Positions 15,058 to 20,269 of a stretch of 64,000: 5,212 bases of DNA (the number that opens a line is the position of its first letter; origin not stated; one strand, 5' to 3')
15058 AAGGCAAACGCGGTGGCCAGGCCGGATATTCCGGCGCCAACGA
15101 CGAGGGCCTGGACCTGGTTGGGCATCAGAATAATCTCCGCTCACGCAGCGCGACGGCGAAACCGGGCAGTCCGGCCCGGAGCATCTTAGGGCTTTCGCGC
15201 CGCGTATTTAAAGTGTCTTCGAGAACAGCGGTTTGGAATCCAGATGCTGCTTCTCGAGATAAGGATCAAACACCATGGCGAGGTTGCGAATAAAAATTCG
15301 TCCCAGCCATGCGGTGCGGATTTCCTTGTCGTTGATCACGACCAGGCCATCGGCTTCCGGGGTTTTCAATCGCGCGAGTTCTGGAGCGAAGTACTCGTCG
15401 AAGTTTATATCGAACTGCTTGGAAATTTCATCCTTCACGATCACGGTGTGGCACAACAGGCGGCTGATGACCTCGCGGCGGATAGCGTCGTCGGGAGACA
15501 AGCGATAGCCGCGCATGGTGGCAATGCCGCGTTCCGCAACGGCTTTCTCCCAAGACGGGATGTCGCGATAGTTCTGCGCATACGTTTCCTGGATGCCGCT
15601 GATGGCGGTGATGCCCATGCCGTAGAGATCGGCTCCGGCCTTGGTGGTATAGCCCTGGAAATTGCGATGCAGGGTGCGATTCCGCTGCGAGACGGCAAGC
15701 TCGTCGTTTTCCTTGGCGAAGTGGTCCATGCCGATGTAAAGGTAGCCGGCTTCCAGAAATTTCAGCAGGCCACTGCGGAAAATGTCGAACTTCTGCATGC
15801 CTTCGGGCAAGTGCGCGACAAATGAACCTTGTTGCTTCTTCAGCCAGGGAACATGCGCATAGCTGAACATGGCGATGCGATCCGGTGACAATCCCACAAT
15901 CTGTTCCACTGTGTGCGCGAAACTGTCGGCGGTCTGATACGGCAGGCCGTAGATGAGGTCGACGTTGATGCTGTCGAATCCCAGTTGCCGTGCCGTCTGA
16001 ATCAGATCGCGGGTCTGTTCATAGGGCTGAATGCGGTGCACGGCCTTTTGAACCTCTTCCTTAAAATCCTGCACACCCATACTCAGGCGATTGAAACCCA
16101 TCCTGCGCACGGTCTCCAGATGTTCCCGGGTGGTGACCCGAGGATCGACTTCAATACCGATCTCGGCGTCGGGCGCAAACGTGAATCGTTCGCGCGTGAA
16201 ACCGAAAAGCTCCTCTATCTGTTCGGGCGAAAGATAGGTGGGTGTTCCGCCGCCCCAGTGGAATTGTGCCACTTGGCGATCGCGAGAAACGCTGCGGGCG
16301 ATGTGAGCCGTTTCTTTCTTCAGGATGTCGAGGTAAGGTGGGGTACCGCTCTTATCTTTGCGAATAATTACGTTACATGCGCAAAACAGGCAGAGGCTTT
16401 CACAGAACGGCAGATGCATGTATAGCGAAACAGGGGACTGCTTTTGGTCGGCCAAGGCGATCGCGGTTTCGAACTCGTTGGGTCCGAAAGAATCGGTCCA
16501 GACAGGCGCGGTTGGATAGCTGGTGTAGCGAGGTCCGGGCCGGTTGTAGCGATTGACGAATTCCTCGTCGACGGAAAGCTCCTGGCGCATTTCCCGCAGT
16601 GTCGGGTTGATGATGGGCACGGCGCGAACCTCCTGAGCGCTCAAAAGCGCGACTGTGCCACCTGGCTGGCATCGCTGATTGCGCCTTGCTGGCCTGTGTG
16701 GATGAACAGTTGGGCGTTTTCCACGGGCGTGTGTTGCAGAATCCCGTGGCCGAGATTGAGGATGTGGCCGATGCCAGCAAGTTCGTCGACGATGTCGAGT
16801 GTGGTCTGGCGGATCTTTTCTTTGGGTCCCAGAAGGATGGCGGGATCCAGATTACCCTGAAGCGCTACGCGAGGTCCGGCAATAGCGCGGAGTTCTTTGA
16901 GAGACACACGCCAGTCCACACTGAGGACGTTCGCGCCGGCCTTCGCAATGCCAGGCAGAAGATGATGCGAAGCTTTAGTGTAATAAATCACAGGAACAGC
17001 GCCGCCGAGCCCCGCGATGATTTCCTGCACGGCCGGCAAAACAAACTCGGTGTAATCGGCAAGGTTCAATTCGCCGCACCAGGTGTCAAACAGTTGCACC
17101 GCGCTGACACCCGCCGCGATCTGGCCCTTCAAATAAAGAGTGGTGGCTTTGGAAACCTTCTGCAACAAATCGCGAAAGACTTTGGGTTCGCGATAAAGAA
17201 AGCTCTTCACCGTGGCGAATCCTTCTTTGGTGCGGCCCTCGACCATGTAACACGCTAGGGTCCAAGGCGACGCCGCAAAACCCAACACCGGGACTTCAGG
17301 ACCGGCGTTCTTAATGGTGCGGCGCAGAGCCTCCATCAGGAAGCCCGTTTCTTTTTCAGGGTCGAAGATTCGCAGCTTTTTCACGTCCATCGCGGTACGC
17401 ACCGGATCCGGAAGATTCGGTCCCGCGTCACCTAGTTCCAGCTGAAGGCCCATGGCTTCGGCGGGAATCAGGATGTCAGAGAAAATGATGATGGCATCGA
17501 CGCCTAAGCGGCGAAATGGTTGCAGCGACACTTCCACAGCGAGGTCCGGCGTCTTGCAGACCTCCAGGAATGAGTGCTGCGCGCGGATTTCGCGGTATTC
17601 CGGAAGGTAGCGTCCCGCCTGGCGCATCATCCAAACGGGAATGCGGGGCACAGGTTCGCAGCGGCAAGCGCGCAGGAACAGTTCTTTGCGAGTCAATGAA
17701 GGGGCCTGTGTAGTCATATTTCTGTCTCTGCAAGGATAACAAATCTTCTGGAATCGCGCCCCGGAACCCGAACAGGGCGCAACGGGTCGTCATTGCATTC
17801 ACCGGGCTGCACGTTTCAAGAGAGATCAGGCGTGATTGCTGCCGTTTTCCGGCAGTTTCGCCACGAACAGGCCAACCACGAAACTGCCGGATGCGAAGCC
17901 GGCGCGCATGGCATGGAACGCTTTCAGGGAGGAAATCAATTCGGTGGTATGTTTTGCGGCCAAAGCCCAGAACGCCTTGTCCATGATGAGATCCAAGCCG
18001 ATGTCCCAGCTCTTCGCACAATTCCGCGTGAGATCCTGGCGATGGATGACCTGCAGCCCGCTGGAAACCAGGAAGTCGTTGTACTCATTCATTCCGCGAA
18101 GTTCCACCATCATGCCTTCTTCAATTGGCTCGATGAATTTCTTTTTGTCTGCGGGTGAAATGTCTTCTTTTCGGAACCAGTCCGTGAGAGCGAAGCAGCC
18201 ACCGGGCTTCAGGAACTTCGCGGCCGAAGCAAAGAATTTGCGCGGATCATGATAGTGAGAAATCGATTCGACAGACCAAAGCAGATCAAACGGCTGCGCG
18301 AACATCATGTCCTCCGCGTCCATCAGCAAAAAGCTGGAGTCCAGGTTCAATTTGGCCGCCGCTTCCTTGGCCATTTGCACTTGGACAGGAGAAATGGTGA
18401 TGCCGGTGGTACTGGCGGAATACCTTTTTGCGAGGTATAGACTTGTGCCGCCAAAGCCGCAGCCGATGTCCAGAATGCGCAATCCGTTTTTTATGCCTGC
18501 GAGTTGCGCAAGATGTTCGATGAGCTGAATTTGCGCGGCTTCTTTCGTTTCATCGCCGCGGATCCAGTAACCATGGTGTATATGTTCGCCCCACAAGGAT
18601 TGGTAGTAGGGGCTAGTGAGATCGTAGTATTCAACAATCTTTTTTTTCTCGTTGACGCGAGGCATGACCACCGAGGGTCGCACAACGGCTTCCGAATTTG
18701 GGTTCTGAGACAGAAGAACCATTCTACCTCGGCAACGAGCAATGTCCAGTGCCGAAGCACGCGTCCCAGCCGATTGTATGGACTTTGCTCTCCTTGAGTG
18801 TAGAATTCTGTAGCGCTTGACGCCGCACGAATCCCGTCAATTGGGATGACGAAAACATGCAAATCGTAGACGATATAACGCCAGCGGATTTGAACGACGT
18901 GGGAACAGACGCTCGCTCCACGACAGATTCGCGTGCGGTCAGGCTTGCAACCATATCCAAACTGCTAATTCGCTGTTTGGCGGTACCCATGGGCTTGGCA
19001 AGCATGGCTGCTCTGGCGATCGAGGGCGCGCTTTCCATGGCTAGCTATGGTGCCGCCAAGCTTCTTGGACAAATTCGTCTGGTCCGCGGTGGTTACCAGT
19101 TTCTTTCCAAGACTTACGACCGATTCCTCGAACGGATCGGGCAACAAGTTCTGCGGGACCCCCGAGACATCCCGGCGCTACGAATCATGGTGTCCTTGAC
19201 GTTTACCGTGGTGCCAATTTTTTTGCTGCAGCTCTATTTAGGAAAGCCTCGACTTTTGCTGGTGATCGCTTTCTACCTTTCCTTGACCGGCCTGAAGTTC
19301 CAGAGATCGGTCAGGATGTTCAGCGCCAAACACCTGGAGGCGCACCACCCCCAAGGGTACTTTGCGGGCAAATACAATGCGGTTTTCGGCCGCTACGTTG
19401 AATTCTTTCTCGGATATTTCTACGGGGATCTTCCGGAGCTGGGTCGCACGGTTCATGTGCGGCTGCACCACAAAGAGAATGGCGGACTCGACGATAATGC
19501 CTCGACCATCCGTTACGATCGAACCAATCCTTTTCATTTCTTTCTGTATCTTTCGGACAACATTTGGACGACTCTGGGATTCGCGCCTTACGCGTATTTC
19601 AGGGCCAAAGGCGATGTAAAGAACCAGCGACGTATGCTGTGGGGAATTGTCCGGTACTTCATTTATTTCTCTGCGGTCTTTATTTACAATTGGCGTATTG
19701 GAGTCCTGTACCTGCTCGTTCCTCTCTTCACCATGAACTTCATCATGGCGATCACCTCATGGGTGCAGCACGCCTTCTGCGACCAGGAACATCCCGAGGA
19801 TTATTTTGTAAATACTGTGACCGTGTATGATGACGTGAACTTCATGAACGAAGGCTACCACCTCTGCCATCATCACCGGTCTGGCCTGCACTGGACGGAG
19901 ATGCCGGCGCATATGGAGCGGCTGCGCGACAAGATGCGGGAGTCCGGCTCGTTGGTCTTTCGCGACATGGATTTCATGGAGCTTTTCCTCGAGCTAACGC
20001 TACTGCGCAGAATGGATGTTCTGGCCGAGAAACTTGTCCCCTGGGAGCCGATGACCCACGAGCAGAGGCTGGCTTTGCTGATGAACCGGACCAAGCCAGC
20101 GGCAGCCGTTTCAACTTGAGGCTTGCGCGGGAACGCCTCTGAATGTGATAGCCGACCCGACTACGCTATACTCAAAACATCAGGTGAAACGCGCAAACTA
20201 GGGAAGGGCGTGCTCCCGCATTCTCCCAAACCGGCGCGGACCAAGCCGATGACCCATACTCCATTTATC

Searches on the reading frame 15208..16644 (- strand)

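Call 90: search_protein_families(library=pfam, proteins=[window:15208-16644:-], max_evalue=0.00001)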
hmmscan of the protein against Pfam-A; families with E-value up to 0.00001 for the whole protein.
window:15208-16644:- (478 aa): 2 families
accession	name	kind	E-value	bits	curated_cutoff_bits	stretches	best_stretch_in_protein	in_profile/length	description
PF04055.27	Radical_SAM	-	7.4e-26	91.7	29.5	1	77-248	3-165/166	Radical SAM superfamily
PF06969.22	HemN_C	-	3.4e-07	30.6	24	1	382-451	1-67/67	HemN C-terminal domain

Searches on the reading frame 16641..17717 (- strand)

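Call 90: search_protein_families(library=pfam, proteins=[window:16641-17717:-], max_evalue=0.00001)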
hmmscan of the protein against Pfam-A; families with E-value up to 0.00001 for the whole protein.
window:16641-17717:- (358 aa): 1 family
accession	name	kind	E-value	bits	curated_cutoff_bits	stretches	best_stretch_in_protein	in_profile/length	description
PF01208.23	URO-D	-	7.3e-125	417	23.9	1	9-341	1-342/346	Uroporphyrinogen decarboxylase (URO-D)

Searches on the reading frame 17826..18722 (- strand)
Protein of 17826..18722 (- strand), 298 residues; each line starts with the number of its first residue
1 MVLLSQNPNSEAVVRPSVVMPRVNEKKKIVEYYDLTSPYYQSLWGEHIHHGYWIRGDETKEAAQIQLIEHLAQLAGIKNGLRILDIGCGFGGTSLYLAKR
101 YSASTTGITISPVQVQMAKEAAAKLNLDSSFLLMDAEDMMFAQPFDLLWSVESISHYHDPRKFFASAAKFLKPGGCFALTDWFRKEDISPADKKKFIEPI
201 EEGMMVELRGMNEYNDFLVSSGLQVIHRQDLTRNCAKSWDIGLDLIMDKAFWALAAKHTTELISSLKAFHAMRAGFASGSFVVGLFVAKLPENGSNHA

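Call 90: search_protein_families(library=pfam, proteins=[window:17826-18722:-], max_evalue=0.00001)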
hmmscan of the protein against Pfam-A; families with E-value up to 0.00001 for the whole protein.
window:17826-18722:- (298 aa): 7 families
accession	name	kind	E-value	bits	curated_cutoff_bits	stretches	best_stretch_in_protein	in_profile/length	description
PF02353.26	CMAS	-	6.4e-23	81.9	27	1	25-198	6-186/273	Mycolic acid cyclopropane synthetase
PF13649.12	Methyltransf_25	-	6.7e-20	72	27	1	83-175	1-97/97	Methyltransferase domain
PF08241.18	Methyltransf_11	-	1.7e-19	70.7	21.2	1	84-178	1-94/95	Methyltransferase domain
PF13847.12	Methyltransf_31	-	2.1e-16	60.4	27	1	77-183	1-113/145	Methyltransferase domain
PF13489.12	Methyltransf_23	-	5.5e-13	49.4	27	1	67-185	9-122/164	Methyltransferase domain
PF08242.18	Methyltransf_12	-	3.4e-12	47.4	30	1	84-177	1-98/98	Methyltransferase domain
PF05175.20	MTS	-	1.7e-06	28.2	23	1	67-177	23-136/170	Methyltransferase small domain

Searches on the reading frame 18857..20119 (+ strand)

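Call 91: search_protein_families(library=pfam, proteins=[window:18857-20119:+], max_evalue=0.00001)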
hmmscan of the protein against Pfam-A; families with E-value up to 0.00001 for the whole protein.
window:18857-20119:+ (420 aa): 1 family
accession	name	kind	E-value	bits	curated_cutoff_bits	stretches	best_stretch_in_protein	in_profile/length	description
PF00487.30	FA_desaturase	-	1.1e-16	61.8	29.7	1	139-366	8-248/253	Fatty acid desaturase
